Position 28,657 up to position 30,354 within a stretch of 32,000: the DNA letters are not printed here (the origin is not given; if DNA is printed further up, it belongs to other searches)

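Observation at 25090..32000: Compact 7-gene operon joins an MttB-family methyltransferase to an aminotransferase, a 2-oxoacid:ferredoxin oxidoreductase and an ADP-forming acyl-CoA synthetase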

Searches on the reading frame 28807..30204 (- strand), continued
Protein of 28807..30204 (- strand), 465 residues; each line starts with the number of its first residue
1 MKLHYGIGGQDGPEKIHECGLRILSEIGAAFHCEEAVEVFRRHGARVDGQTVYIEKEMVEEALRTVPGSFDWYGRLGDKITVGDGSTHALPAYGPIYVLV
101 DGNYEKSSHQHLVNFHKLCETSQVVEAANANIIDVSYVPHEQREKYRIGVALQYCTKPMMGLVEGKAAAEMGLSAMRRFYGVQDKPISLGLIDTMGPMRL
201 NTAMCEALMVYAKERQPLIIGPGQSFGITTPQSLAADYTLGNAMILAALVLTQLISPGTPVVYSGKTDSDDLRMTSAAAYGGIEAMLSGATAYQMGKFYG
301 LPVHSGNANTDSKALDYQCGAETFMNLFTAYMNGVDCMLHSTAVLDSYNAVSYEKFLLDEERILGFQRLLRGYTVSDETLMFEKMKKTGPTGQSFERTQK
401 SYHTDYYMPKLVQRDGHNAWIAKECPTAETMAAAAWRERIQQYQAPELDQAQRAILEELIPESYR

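Call 20: search_protein_families(library=pfam, proteins=[L010:755-2707:-, L010:2553-3284:-, L010:3274-3951:-, L010:3977-4639:-, L010:4842-5693:+, L010:7158-7802:+, L010:7867-9192:+, L010:9238-9906:+, L010:9894-10814:+, L010:10811-11554:+])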
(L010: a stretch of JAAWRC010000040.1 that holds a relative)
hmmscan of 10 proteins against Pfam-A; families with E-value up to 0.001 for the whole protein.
L010:755-2707:- (650 aa): 3 families
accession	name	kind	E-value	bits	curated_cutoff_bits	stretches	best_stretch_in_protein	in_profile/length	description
PF14574.11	RACo_C_ter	-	2.5e-68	230.4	27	1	400-649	2-248/261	C-terminal domain of RACo the ASKHA domain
PF17651.6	Raco_middle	-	6.6e-48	162.9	26.8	1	237-391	1-157/163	RACo middle region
PF00111.32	Fer2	-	5.6e-08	33.1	21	1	65-125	2-76/77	2Fe-2S iron-sulfur cluster binding domain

L010:2553-3284:- (243 aa): 7 families
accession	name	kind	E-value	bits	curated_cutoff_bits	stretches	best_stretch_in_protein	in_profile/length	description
PF00392.27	GntR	-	7.3e-17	61.2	27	1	13-73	4-64/64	Bacterial regulatory proteins, gntR family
PF07702.18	UTRA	-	1.5e-12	48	23.8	1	95-223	9-137/141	UTRA domain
PF08279.18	HTH_11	-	4.9e-05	23.6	25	1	37-71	19-54/55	HTH domain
PF25213.1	HVO_A0261_N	-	0.00027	21.2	35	1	36-71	27-61/86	HVO_A0261 N-terminal domain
PF08220.18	HTH_DeoR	-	0.00038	20.6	21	1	37-63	18-44/57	DeoR-like helix-turn-helix domain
PF13730.12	HTH_36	-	0.00064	19.9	25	0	30-63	22-55/55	Helix-turn-helix domain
PF14502.12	HTH_41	-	0.00069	19.4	25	0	30-64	3-37/48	Helix-turn-helix domain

L010:3274-3951:- (225 aa): 3 families
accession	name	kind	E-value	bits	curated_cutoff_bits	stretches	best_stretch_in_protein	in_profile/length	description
PF02310.24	B12-binding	-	2.8e-21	76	32.1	1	98-206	1-111/121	B12 binding domain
PF02607.22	B12-binding_2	-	1.2e-10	41.9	23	1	14-85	2-73/74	B12 binding domain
PF04282.18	DUF438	-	0.00073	19.8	25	0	9-47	13-51/67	Family of unknown function (DUF438)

L010:3977-4639:- (220 aa): 1 family
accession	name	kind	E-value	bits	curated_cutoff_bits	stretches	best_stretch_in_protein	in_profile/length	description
PF07796.16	DUF1638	-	4.1e-37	128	27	1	32-193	1-161/161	Protein of unknown function (DUF1638)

L010:4842-5693:+ (283 aa): 1 family
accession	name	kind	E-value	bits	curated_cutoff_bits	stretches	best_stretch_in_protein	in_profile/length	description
PF00809.28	Pterin_bind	-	2.1e-12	47.6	25.5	1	36-242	18-242/244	Pterin binding enzyme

L010:7158-7802:+ (214 aa): 2 families
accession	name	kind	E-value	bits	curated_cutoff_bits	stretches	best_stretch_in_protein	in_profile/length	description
PF02310.24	B12-binding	-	3.9e-22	78.8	32.1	1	90-192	2-106/121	B12 binding domain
PF02607.22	B12-binding_2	-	9.9e-14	51.7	23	1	5-77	3-74/74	B12 binding domain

L010:7867-9192:+ (441 aa): 1 family
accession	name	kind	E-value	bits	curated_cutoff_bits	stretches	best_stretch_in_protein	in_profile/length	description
PF07690.21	MFS_1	-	5.4e-14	52.3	33.4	1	31-384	3-345/347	Major Facilitator Superfamily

L010:9238-9906:+ (222 aa): 1 family
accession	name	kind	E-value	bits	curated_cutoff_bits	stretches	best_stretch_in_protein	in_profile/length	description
PF00528.27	BPD_transp_1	-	3.5e-20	73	26.4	1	48-218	1-184/184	Binding-protein-dependent transport system inner membrane component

L010:9894-10814:+ (306 aa): 1 family
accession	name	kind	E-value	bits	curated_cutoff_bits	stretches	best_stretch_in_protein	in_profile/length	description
PF04069.17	OpuAC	-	5.4e-61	206.9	21.2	1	35-299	1-256/257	Substrate binding domain of ABC-type glycine betaine transport system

L010:10811-11554:+ (247 aa): 2 families
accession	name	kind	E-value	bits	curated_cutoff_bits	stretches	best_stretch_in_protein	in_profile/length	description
PF00005.33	ABC_tran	-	1.2e-34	120.3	25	1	23-167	1-136/137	ABC transporter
PF13304.12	AAA_21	-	7.4e-05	23.4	27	0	36-59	2-25/304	AAA domain, putative AbiEii toxin, Type IV TA system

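Call 43: search_protein_families(library=ncbifam, proteins=[L003:7321-8394:-, L003:8499-9737:-], max_evalue=1e-10)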
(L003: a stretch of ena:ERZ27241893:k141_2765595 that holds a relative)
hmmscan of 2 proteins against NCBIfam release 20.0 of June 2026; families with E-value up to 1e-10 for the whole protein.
L003:7321-8394:- (357 aa): 10 families
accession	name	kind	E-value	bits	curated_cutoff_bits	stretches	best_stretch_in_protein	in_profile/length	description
NF009897.0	PRK13357.1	equivalog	6e-127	423.3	307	1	10-357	12-358/358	branched-chain amino acid aminotransferase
TIGR01123.1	ilvE_II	equivalog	7.1e-104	347.2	250.05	1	43-356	1-313/313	branched-chain-amino-acid transaminase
NF005146.0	PRK06606.1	equivalog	4.5e-41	140.8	279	1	40-356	7-306/307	branched-chain amino acid transaminase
TIGR01122.1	ilvE_I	equivalog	1.7e-34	119.3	245.55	1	61-355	19-297/298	branched-chain-amino-acid transaminase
NF005726.0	PRK07544.1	equivalog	4.1e-21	75.4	396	1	34-313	3-267/295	branched-chain amino acid aminotransferase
NF006185.0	PRK08320.1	subfamily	4.4e-17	62.2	363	1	63-338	26-279/292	branched-chain amino acid aminotransferase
NF005209.0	PRK06680.1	subfamily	1.7e-15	56.7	320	1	206-338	158-277/286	D-amino-acid transaminase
NF009896.0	PRK13356.1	equivalog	2.3e-15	56.4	262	1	63-288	31-243/287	branched-chain amino acid aminotransferase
NF009126.0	PRK12479.1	equivalog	6.5e-14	51.8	518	1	63-343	27-285/299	branched-chain-amino-acid transaminase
TIGR01121.1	D_amino_aminoT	equivalog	7.2e-13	48.3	277.45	1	200-337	147-270/276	D-amino-acid transaminase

L003:8499-9737:- (412 aa): 4 families
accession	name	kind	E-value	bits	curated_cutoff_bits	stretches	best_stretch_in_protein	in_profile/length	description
TIGR03173.1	pbuX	subfamily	3.7e-98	329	414.15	1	1-401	17-407/407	xanthine permease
TIGR00801.1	ncs2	superfamily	6.3e-85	285.6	291.8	1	1-398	26-414/415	NCS2 family nucleobase:cation symporter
NF007995.0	PRK10720.1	equivalog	5.2e-18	65.1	477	1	57-363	74-378/429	uracil permease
TIGR03616.1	RutG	equivalog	1.9e-16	59.8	758.65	1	18-363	57-397/429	pyrimidine utilization transport protein G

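Call 50: list_cluster_members(proteins=[P0001, P0241, P0002])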
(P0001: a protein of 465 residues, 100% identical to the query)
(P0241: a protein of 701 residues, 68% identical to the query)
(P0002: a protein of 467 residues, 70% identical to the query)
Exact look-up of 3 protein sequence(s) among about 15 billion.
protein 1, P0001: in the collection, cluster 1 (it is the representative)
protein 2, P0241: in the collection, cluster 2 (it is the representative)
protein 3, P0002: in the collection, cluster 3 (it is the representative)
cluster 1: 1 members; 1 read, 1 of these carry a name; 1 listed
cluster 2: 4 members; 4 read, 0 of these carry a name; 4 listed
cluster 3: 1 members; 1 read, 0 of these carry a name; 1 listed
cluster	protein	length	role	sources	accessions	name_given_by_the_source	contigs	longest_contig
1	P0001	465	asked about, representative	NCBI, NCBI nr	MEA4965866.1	MAG: trimethylamine methyltransferase family protein [Oscillospiraceae bacterium] | trimethylamine methyltransferase family protein [Oscillospiraceae bacterium]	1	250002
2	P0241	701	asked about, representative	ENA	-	-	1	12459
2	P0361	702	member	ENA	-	-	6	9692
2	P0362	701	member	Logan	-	-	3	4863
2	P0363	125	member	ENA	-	-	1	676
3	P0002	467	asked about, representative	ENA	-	-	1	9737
